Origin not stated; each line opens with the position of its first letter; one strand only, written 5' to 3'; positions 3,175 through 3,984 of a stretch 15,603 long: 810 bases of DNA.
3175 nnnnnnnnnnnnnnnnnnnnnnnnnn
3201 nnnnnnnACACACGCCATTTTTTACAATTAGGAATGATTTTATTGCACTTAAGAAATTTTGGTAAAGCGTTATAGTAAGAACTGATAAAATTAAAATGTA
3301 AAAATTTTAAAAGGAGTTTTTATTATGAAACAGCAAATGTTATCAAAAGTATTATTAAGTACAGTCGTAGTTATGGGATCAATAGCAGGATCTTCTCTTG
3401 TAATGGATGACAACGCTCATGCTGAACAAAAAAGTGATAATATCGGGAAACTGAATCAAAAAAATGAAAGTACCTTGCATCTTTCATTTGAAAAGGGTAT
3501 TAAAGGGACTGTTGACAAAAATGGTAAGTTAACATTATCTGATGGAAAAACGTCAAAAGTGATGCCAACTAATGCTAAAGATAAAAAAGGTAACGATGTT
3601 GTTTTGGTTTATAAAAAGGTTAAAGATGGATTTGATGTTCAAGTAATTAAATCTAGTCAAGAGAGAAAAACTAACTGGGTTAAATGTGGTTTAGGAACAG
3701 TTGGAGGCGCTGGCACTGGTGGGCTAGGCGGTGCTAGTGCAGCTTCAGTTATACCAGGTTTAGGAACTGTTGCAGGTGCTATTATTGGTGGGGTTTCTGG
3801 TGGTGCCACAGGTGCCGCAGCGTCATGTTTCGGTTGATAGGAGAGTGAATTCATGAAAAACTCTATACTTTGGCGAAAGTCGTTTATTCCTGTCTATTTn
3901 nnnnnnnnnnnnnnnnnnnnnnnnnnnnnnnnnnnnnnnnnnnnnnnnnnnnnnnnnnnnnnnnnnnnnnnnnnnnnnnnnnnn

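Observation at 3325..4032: Secreted glycine-zipper protein plus adjacent 2-TM mini-protein: bacteriocin/immunity-like pair as island cargo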

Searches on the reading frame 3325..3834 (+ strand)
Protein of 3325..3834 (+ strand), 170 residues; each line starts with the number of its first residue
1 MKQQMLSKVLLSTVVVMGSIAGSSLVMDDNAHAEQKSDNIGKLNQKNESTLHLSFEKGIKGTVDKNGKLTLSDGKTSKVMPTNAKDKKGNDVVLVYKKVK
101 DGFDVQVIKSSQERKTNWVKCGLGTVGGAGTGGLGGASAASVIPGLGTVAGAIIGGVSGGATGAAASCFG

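Call 3: search_protein_families(library=pfam, proteins=[window:3325-3834:+], max_evalue=1)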
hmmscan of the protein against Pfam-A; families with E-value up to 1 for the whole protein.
window:3325-3834:+ (170 aa): 1 family
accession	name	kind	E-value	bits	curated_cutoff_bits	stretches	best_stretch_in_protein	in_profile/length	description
PF25347.1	PH_PKH3_C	-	0.18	12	27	1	24-87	21-83/166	PKH3 kinase C-terminal PH domain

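Call 4: search_protein_families(library=ncbifam, proteins=[window:3325-3834:+], max_evalue=1)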
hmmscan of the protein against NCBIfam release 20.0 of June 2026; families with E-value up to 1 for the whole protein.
window:3325-3834:+ (170 aa): 2 families
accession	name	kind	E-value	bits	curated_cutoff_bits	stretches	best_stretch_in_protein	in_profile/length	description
NF050180.1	SDE5640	equivalog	0.089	13.2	100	1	9-58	6-57/71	SEC-dependent effector SDE5640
NF007830.1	PRK10540.1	equivalog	0.36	10.8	98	1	116-160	25-68/72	osmotically-inducible lipoprotein OsmB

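Call 5: find_homologous_proteins(query=window:3325-3834:+)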
Query window:3325-3834:+ (170 aa): 16 proteins with E <= 0.001 among 744 candidates.
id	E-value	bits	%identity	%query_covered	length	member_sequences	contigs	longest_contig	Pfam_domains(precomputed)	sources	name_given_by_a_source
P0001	2.0e-99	348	99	100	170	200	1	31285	-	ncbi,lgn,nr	ncbi:TPA: hypothetical protein O9R64_002620 [Staphylococcus aureus]|nr:hypothetical protein [Staphyl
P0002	1.2e-77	278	86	100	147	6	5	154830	-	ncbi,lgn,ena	ncbi:TPA: hypothetical protein ACRUA2_000900 [Staphylococcus aureus]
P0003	1.1e-72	261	75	100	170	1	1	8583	-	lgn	-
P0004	3.9e-71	256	75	100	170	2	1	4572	-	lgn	-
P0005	7.3e-70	252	74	99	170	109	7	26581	-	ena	-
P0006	2.3e-66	241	71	99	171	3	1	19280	-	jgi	jgi:hypothetical protein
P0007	6.0e-62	226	67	99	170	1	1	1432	-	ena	-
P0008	6.9e-60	220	65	99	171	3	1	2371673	-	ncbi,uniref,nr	ncbi:pathogenicity island protein [Staphylococcus agnetis]|uniref:hypothetical protein n=1 Tax=Staph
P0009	2.3e-38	150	91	52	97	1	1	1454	-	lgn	-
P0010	8.2e-38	148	80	55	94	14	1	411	-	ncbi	ncbi:MAG: Pathogenicity island protein, partial [Propionibacterium sp. DORA_15]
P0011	8.3e-33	132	48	95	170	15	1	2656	-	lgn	-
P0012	1.0e-26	112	45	96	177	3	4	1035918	-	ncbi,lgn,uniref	ncbi:hypothetical protein ACWEXP_06270 [Staphylococcus pseudoxylosus]|uniref:hypothetical protein n=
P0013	5.0e-23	100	47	78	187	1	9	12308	-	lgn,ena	-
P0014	3.0e-22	97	58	57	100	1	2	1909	-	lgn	-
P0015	2.2e-10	59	76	30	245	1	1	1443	-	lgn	-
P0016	2.4e-7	49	54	40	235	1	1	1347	-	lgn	-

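Call 9: search_protein_families(library=pfam, proteins=[P0015, P0016, P0012, P0013], max_evalue=10)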
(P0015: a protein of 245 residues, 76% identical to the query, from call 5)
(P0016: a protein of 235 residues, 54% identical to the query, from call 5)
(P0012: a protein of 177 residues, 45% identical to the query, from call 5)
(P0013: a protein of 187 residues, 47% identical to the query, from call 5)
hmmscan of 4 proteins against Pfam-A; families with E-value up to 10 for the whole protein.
P0015 (245 aa): 2 families
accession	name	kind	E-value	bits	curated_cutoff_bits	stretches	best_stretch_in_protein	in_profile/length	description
PF11981.13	DUF3482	-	0.12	12.2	29.2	1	165-240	115-189/293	Domain of unknown function (DUF3482)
PF09402.16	MSC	-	1.5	8.6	29.7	1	54-137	105-186/337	Man1-Src1p-C-terminal domain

P0016 (235 aa): 3 families
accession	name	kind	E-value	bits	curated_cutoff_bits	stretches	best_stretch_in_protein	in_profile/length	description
PF11981.13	DUF3482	-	0.54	10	29.2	1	153-202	142-191/293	Domain of unknown function (DUF3482)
PF13441.11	Gly-zipper_YMGG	-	2.8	8.1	28.9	1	162-205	4-44/45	YMGG-like Gly-zipper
PF05818.17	TraT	-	8.5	6.5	31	0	167-203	89-130/214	Enterobacterial TraT complement resistance protein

P0012 (177 aa): 1 family
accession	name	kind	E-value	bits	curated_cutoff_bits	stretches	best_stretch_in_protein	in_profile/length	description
PF13441.11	Gly-zipper_YMGG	-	5.1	7.3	28.9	1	132-174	2-42/45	YMGG-like Gly-zipper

P0013 (187 aa): 1 family
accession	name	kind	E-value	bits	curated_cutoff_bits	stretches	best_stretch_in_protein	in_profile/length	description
PF11593.13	Med3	-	0.65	9.7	29.3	1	8-132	120-241/398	Mediator complex subunit 3 fungal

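Call 10: search_protein_families(library=ncbifam, proteins=[P0015, P0016, P0012, P0013], max_evalue=10)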
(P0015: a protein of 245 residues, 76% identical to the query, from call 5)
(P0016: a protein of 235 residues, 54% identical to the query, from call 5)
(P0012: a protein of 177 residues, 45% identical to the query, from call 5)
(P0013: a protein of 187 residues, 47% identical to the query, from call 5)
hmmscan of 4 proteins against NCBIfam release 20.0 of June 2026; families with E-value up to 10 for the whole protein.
P0015 (245 aa): 1 family
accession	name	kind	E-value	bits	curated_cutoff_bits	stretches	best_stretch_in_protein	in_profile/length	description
TIGR04457.1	lipo_LenA_lepto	equivalog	0.023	14.1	50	1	18-50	2-38/224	lipoprotein LenA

P0016 (235 aa): 4 families
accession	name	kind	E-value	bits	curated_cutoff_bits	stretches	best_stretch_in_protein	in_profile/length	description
NF053524.1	thylo_ssl2009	equivalog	0.041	14.6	58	1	187-209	9-31/90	ssl2009 family thylakoid membrane protein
NF053611.1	YiaD_Gzip_OmpA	equivalog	0.12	12.1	175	1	162-206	26-70/206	YiaD family glycine zipper/OmpA-like lipoprotein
NF007830.1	PRK10540.1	equivalog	1.8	8.6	98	1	168-204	37-71/72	osmotically-inducible lipoprotein OsmB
TIGR02811.1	formate_TAT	hypoth_equivalog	5.6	7.4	48.45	1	185-219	18-53/66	formate dehydrogenase region TAT target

P0012 (177 aa): 1 family
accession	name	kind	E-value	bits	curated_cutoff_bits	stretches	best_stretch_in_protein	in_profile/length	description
NF041270.1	bla_Bcer_III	exception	0.0071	15.7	670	1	7-83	12-87/314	class A beta-lactamase BlaIII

P0013 (187 aa): 0 families
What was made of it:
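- On Cerein 7B / Blp-type class II bacteriocins: No hit at E <= 10 for the whole protein or the tail alone (calls 3, 4, 9, 10).
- Closest known: Cerein 7B. Different: The curated HMMs do not match (calls 3, 4, 9, 10).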

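Call 28: predict_structure(alignment_id=A2)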
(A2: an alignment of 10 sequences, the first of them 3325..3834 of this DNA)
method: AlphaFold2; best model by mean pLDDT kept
length: 170 residues; sequences in the alignment: 10
mean_pLDDT: 53.9   pTM: 0.50
mean pLDDT of the five models: 53.9, 52.5, 50.8, 49.5, 48.8
residues with pLDDT >= 90: 0; 70-90: 56; 50-70: 32; < 50: 82
segments of 3 or more residues with pLDDT < 50: 1-37, 119-140, 149-170
pLDDT, mean of each block of 10 residues (from residue 1): 37 35 31 42 68 78 82 80 67 80 78 51 29 35 50 38 32
secondary structure, 60 per line:
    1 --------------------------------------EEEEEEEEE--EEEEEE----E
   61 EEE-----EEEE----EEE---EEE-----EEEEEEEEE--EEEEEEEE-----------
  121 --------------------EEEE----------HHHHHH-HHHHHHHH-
elements in order: E39-47 E50-55 E60-63 E69-72 E77-79 E83-85 E91-99 E102-109 E141-144 H155-160 H162-169

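Call 29: search_protein_representatives(alignment_id=A2)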
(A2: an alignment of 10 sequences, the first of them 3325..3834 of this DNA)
Query: 10 sequences, 169 profile positions. Proteins with E-value up to 0.001 (for the whole library): 469; up to 1e-10: 113; up to 1e-30: 15. The best 150 are listed.
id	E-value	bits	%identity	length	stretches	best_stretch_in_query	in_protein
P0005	1.4e-81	288.6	-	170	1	1-169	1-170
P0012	5.4e-60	218.4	-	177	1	1-169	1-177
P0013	2.5e-57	209.7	-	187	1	1-169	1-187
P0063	6.3e-56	205.1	-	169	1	3-169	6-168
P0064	9.3e-52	191.6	-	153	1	20-169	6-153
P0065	6.7e-44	166.0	-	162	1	28-169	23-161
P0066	4.3e-43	163.4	-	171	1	3-169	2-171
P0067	6.5e-39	149.8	-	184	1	7-169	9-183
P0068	4.1e-38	147.2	-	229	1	22-169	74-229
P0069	5.8e-37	143.4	-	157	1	11-169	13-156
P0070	2.1e-34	135.1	-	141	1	82-169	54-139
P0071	2.4e-34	134.9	-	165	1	6-169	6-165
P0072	1.1e-33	132.7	-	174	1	1-169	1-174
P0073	2.2e-32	128.5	-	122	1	57-169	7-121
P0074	4.9e-31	124.2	-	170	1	24-169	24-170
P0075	5.1e-29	117.6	-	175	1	24-169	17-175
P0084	7.9e-25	103.9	-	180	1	7-169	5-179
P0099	3.4e-21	92.1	-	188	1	10-169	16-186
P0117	1.8e-17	80.0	-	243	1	111-168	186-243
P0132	4.9e-15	72.1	-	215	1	115-168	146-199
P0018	3.7e-14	69.2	-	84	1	105-168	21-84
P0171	1.3e-10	57.7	-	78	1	104-169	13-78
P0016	5.3e-10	55.7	-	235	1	102-168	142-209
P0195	1.0e-09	54.8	-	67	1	117-168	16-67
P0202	3.2e-09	53.1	-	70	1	116-168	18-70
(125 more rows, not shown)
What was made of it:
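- On Cerein 7B / Blp-type class II bacteriocins: Profile hits to double-glycine-leader peptides at 1e-9 to 4e-14 (call 29).
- A profile search found 469 cluster representatives (call 29).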

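Call 31: find_encoding_contigs(protein=P0012, flank=5000, max_places=3)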
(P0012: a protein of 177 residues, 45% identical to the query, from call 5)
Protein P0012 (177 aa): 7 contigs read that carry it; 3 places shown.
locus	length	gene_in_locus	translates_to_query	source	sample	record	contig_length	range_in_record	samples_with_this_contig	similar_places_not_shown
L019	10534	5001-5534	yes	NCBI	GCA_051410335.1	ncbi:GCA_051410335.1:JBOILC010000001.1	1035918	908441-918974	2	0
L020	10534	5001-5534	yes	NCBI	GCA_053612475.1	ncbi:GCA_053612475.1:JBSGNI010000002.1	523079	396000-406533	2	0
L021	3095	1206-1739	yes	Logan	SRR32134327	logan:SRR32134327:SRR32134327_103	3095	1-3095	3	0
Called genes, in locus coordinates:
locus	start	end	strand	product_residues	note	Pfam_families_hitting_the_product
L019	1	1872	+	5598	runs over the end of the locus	PF00668:Condensation, PF00501:AMP-binding, PF00550:PP-binding, PF00668:Condensation, PF00501:AMP-binding, PF00550:PP-binding, PF00668:Condensation, PF00501:AMP-binding, +16 more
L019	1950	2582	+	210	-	PF01648:ACPS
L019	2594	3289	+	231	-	PF00975:Thioesterase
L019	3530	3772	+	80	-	PF01084:Ribosomal_S18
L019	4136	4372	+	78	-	-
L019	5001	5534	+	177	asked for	-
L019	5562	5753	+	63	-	-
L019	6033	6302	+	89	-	-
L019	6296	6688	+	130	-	-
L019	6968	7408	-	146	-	-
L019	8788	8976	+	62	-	-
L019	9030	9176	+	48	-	-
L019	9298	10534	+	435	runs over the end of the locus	PF01510:Amidase_2, PF01476:LysM, PF22310:NMB0315_dom_I (faint), PF23473:LysM3_LYK4_5 (faint), PF01476:LysM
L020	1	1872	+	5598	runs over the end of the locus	PF00668:Condensation, PF00501:AMP-binding, PF00550:PP-binding, PF00668:Condensation, PF00501:AMP-binding, PF00550:PP-binding, PF00668:Condensation, PF00501:AMP-binding, +16 more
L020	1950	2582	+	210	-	PF01648:ACPS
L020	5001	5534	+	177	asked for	-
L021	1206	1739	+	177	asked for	-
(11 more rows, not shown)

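Call 32: find_encoding_contigs(protein=P0013, flank=5000, max_places=3)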
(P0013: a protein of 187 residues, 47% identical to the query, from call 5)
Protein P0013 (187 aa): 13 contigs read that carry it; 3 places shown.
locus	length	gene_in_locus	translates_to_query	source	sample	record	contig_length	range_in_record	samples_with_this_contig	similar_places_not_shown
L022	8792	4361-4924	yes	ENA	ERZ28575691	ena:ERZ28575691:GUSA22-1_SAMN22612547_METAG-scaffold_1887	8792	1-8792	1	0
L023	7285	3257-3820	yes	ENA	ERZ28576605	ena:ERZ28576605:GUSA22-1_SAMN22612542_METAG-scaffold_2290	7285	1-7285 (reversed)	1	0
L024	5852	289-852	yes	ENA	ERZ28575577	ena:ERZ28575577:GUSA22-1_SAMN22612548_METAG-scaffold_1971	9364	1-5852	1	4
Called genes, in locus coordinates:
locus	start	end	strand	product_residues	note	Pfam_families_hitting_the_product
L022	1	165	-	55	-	?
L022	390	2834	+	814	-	PF03235:GmrSD_N, PF07510:GmrSD_C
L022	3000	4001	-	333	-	PF13011:LZ_Tnp_IS481, PF13384:HTH_23 (weak), PF13518:HTH_28, PF13565:HTH_32, PF00665:rve, PF13683:rve_3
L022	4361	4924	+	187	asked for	-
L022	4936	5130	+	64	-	-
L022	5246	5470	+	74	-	-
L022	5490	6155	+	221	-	PF00440:TetR_N, PF13977:TetR_C_6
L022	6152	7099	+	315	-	PF02517:Rce1-like (weak)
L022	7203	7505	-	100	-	PF01402:RHH_1 (weak)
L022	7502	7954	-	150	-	-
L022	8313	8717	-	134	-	PF01022:HTH_5, PF12840:HTH_20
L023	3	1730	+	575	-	?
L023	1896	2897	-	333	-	PF13011:LZ_Tnp_IS481, PF13384:HTH_23 (faint), PF13518:HTH_28, PF13565:HTH_32, PF00665:rve, PF13683:rve_3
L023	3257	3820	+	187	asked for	-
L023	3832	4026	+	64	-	-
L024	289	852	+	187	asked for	-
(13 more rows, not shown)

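Call 41: list_cluster_members(proteins=[P0068, P0072, P0099, P0065, P0066, P0067, P0075, P0084, P0117, P0132])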
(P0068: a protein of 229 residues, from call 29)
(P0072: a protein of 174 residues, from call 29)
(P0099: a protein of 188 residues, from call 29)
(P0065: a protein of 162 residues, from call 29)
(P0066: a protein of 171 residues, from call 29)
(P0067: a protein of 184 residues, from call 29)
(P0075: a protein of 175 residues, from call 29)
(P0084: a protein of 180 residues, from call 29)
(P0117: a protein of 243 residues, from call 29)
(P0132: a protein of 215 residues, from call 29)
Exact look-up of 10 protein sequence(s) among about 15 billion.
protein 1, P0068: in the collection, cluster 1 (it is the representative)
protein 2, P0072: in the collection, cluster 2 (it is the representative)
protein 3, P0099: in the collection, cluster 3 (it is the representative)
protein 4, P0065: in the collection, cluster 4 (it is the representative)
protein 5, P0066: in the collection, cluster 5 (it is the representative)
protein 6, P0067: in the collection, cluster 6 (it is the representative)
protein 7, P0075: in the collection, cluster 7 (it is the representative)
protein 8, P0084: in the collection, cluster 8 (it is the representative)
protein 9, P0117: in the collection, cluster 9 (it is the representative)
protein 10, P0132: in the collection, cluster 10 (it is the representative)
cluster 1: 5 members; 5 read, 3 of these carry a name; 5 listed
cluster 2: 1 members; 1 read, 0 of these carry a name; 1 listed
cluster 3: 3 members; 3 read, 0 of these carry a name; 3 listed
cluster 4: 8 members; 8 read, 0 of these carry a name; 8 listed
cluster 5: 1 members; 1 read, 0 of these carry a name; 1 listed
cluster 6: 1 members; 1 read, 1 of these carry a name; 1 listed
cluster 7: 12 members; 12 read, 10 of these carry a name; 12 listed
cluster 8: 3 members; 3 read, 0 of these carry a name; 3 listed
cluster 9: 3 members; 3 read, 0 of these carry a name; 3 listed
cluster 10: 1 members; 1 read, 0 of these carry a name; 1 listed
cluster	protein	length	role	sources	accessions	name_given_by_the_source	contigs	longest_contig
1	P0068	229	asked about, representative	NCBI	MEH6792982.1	MAG: hypothetical protein V7694_02510 [Rhodococcus sp. (in: high G+C Gram-positive ...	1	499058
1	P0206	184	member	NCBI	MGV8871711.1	MAG: hypothetical protein ACOH2Q_04235 [Rhodococcus sp. (in: high G+C Gram-positive ...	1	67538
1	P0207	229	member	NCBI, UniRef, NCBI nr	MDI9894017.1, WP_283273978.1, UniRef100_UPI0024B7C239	hypothetical protein QM797_04700 [Rhodococcus sp. IEGM 1381] | hypothetical protein n=1 Tax=Rhodococcus sp. IEGM 1381 TaxID=3047085 RepID=UPI0024B7C239 | hypothetical protein [Rhodococcus sp. IEGM 1381]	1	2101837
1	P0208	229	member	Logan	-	-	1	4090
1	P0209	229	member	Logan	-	-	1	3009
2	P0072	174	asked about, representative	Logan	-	-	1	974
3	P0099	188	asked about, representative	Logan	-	-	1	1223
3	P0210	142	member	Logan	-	-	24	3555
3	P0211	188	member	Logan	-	-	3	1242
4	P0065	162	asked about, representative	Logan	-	-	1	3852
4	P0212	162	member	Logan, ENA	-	-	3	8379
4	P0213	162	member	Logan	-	-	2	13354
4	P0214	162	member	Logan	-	-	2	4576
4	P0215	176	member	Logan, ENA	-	-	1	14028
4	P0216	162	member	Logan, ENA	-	-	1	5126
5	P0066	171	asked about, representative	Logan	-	-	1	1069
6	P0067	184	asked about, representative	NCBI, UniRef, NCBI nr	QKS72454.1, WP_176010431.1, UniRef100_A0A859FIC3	Pathogenicity island protein [Paenalkalicoccus suaedae] | Pathogenicity island protein n=1 Tax=Paenalkalicoccus suaedae TaxID=2592382 ...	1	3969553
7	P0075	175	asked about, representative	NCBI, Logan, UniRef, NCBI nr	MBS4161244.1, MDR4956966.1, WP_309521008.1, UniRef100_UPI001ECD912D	Pathogenicity island protein [Bacillus sonorensis] | Pathogenicity island protein n=1 Tax=Bacillus sonorensis TaxID=119858 RepID=UPI001ECD912D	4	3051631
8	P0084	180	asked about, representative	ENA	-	-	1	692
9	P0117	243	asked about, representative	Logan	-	-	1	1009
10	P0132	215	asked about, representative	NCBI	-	-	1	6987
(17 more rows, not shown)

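Call 49: find_encoding_contigs(protein=P0075, flank=4000, max_places=2)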
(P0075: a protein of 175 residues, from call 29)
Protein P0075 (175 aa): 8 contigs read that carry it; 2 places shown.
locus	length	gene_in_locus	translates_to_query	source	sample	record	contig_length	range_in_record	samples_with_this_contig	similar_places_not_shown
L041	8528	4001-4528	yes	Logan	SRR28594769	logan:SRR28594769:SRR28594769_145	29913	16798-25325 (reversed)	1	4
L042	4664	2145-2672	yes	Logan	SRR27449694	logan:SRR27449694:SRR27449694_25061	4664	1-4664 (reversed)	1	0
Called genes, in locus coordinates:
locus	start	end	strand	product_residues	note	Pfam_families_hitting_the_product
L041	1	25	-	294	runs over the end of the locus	PF00561:Abhydrolase_1, PF12697:Abhydrolase_6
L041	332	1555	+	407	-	PF05977:MFS_3, PF07690:MFS_1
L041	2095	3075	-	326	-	PF08240:ADH_N, PF00107:ADH_zinc_N, PF13602:ADH_zinc_N_2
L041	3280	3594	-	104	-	-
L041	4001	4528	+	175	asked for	-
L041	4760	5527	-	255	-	PF03848:TehB (weak), PF01209:Ubie_methyltran, PF13489:Methyltransf_23, PF05175:MTS, PF13847:Methyltransf_31, PF08241:Methyltransf_11, PF08242:Methyltransf_12, PF13649:Methyltransf_25, +2 more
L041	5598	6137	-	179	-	PF00583:Acetyltransf_1, PF13673:Acetyltransf_10, PF13523:Acetyltransf_8 (faint), PF13508:Acetyltransf_7, PF08445:FR47 (weak)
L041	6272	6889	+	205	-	PF00881:Nitroreductase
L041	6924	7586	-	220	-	PF00392:GntR, PF07729:FCD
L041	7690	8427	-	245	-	PF01925:TauE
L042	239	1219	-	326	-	PF08240:ADH_N, PF00107:ADH_zinc_N, PF13602:ADH_zinc_N_2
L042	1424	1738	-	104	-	-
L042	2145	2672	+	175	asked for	-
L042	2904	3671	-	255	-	PF03848:TehB (weak), PF01209:Ubie_methyltran, PF13489:Methyltransf_23, PF05175:MTS, PF13847:Methyltransf_31, PF08241:Methyltransf_11, PF08242:Methyltransf_12, PF13649:Methyltransf_25, +2 more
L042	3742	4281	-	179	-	PF00583:Acetyltransf_1, PF13673:Acetyltransf_10, PF13523:Acetyltransf_8 (faint), PF13508:Acetyltransf_7, PF08445:FR47 (weak)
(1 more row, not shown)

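Call 50: find_encoding_contigs(protein=P0068, flank=4000, max_places=2)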
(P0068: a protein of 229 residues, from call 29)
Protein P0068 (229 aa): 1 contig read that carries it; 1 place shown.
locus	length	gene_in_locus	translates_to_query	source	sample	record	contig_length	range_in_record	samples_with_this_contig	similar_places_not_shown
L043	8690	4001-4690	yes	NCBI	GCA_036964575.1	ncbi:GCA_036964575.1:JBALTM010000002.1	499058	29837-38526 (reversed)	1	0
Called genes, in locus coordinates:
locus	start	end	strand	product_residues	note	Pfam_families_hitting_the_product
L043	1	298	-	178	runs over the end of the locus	PF20066:Glyoxalase_8, PF19581:Glyoxalase_7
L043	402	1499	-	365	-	PF01548:DEDD_Tnp_IS110, PF02371:Transposase_20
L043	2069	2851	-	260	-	PF13489:Methyltransf_23, PF01209:Ubie_methyltran (weak), PF08241:Methyltransf_11, PF08242:Methyltransf_12, PF13649:Methyltransf_25, PF13847:Methyltransf_31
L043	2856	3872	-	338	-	-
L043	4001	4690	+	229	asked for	-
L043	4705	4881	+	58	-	-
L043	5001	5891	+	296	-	PF00089:Trypsin, PF13365:Trypsin_2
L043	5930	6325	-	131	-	PF00582:Usp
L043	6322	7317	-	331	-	PF00389:2-Hacid_dh, PF02826:2-Hacid_dh_C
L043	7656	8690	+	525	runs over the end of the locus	PF00496:SBP_bac_5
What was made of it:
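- The family also occurs in plain chromosomal contexts in Bacillus and Rhodococcus (calls 49, 50).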

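Call 51: find_encoding_contigs(protein=P0016, flank=4000, max_places=2)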
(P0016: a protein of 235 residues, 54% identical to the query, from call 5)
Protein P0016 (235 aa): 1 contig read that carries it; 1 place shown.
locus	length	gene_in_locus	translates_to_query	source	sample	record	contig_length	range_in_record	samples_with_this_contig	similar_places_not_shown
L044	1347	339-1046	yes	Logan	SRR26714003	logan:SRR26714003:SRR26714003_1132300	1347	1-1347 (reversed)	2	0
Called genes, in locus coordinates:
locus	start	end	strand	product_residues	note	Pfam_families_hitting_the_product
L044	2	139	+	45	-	?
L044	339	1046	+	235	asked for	-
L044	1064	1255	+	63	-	-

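Call 53: search_protein_families(library=ncbifam, proteins=[P0195, P0202, P0171], max_evalue=1)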
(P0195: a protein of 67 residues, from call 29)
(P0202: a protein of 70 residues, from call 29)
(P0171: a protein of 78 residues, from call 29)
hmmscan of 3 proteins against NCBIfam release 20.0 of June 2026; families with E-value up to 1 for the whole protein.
P0195 (67 aa): 1 family
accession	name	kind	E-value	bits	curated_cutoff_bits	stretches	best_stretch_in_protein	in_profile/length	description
TIGR01847.1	bacteriocin_sig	domain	0.019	15.6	15.7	1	1-15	1-15/15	bacteriocin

P0202 (70 aa): 1 family
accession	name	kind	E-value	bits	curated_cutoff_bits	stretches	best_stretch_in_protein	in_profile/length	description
TIGR03949.1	bact_IIb_cerein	subfamily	0.0016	18.2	21.5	1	6-42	3-44/45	class IIb bacteriocin, lactobin A/cerein 7B family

P0171 (78 aa): 0 families

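Call 54: search_protein_families(library=padloc, proteins=[window:3325-3834:+], max_evalue=0.1)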
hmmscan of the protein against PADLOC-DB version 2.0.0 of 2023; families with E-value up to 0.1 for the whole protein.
window:3325-3834:+ (170 aa): 0 families
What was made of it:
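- Tried and rejected: Pfam, NCBIfam and PADLOC scans of both proteins, and of the tail alone, gave nothing significant (calls 3, 4, 9, 10, 54).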

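Call 66: predict_structure(alignment_id=A4)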
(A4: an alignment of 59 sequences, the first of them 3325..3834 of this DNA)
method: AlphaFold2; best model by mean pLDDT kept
length: 170 residues; sequences in the alignment: 59
mean_pLDDT: 65.7   pTM: 0.54
mean pLDDT of the five models: 65.7, 64.8, 64.5, 64.4, 61.6
residues with pLDDT >= 90: 44; 70-90: 29; 50-70: 37; < 50: 60
segments of 3 or more residues with pLDDT < 50: 1-13, 15-19, 120-144, 159-161, 163-170
pLDDT, mean of each block of 10 residues (from residue 1): 45 48 50 60 87 92 94 92 85 93 91 55 42 33 50 55 44
secondary structure, 60 per line:
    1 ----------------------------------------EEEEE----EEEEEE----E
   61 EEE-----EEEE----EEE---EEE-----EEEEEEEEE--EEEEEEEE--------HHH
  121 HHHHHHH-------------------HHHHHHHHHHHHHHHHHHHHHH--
elements in order: E41-45 E50-55 E60-63 E69-72 E77-79 E83-85 E91-99 E102-109 H118-127 H147-168
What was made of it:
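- Checked: It gives two low-confidence helices at 118-127 and 147-168 (call 66).
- AlphaFold confidence for the tail is low, with pLDDT 33-55 (call 66).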
